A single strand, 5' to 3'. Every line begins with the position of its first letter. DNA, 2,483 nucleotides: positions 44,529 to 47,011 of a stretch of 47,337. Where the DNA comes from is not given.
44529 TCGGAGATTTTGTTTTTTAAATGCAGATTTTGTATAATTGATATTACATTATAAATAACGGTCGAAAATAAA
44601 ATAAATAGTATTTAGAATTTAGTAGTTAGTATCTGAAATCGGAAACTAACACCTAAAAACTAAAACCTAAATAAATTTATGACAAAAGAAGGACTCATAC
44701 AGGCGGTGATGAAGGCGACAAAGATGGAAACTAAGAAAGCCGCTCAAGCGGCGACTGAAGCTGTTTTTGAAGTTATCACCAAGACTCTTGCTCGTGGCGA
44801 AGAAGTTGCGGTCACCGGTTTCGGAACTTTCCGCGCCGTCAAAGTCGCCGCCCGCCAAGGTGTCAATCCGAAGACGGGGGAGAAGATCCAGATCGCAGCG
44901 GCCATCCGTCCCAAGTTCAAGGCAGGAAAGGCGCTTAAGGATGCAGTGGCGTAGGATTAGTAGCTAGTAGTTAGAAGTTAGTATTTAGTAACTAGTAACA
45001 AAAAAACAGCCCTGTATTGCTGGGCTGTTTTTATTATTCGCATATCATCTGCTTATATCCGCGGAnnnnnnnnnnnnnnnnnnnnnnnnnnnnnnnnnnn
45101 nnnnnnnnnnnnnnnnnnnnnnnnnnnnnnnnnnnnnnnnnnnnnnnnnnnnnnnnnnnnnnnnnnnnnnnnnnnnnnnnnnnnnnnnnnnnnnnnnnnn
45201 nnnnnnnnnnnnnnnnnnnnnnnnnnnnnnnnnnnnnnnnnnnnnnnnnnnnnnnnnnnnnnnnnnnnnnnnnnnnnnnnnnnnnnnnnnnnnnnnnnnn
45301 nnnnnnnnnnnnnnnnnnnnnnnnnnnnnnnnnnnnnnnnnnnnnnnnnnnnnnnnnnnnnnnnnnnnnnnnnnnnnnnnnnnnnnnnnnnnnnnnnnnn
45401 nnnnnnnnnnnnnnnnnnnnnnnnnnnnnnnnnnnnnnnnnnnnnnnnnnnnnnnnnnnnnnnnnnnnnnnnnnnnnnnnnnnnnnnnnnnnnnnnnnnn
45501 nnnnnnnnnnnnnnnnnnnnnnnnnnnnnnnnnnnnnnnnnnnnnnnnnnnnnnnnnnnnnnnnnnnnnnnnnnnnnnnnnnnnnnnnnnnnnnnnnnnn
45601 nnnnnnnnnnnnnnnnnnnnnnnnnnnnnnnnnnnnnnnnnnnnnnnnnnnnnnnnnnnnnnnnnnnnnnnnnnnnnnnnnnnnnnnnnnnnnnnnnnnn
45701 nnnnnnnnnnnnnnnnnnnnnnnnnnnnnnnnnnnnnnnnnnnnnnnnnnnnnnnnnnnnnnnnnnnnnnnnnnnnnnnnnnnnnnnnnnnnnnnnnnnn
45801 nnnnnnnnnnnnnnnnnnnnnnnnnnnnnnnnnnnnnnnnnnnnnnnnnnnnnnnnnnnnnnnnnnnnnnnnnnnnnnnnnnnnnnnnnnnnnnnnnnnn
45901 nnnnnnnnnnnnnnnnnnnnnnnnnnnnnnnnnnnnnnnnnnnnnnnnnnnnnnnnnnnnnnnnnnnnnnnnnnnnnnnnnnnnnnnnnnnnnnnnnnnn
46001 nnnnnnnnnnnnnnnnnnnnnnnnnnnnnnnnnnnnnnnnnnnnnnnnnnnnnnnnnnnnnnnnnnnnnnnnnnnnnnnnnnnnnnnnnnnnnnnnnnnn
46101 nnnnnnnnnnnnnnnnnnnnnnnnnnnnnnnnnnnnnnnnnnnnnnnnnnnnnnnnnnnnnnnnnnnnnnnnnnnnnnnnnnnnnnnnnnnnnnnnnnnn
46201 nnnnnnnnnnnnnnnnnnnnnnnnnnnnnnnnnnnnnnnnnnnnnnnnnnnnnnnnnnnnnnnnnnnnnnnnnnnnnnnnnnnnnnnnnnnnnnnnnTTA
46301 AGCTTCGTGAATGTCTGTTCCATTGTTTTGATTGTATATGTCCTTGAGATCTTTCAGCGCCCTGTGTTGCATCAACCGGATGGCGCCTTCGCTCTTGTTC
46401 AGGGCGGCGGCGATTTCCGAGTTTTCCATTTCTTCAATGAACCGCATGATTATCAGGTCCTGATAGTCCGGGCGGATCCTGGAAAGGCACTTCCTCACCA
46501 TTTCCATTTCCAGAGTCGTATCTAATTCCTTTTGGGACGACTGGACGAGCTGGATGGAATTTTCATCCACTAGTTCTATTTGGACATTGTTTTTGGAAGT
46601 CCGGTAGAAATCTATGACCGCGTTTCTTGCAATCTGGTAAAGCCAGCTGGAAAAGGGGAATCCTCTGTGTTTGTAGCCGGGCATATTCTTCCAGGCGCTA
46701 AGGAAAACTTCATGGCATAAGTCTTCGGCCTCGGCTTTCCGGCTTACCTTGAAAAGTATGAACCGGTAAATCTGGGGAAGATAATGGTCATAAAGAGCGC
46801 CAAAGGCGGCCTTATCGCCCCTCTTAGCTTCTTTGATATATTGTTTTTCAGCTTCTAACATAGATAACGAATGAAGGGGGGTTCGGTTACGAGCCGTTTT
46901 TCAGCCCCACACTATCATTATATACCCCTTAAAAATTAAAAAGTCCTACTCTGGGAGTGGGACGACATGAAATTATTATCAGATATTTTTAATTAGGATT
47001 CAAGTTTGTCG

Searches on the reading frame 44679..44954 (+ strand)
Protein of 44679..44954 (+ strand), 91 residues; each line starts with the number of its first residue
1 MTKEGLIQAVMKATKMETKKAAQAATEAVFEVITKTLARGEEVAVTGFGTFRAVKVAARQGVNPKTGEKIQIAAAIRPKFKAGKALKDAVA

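Call 91: search_protein_families(library=pfam, proteins=[window:44679-44954:+], max_evalue=0.0001)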
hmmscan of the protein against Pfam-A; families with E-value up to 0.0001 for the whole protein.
window:44679-44954:+ (91 aa): 1 family
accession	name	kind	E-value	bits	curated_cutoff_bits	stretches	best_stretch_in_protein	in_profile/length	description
PF00216.26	Bac_DNA_binding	-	8.8e-29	100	22.4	1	1-90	1-89/90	Bacterial DNA-binding protein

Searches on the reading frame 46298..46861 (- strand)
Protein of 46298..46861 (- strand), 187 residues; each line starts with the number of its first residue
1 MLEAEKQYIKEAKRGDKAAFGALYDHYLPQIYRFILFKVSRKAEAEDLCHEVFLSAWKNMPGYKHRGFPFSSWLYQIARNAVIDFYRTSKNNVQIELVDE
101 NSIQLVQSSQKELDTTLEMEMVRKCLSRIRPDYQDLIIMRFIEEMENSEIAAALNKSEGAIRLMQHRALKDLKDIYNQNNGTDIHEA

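Call 71: search_protein_families(library=pfam, proteins=[window:46298-46861:-], max_evalue=0.00001)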
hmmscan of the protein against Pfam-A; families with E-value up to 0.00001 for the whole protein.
window:46298-46861:- (187 aa): 3 families
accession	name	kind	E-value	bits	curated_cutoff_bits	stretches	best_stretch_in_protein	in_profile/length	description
PF04542.20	Sigma70_r2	-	2e-19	69.6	24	1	23-90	1-69/71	Sigma-70 region 2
PF08281.18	Sigma70_r4_2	-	9.1e-11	41.7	25.7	1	120-172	2-54/54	Sigma-70, region 4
PF04545.22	Sigma70_r4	-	5.8e-08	32.6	24.1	1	126-173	2-49/50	Sigma-70, region 4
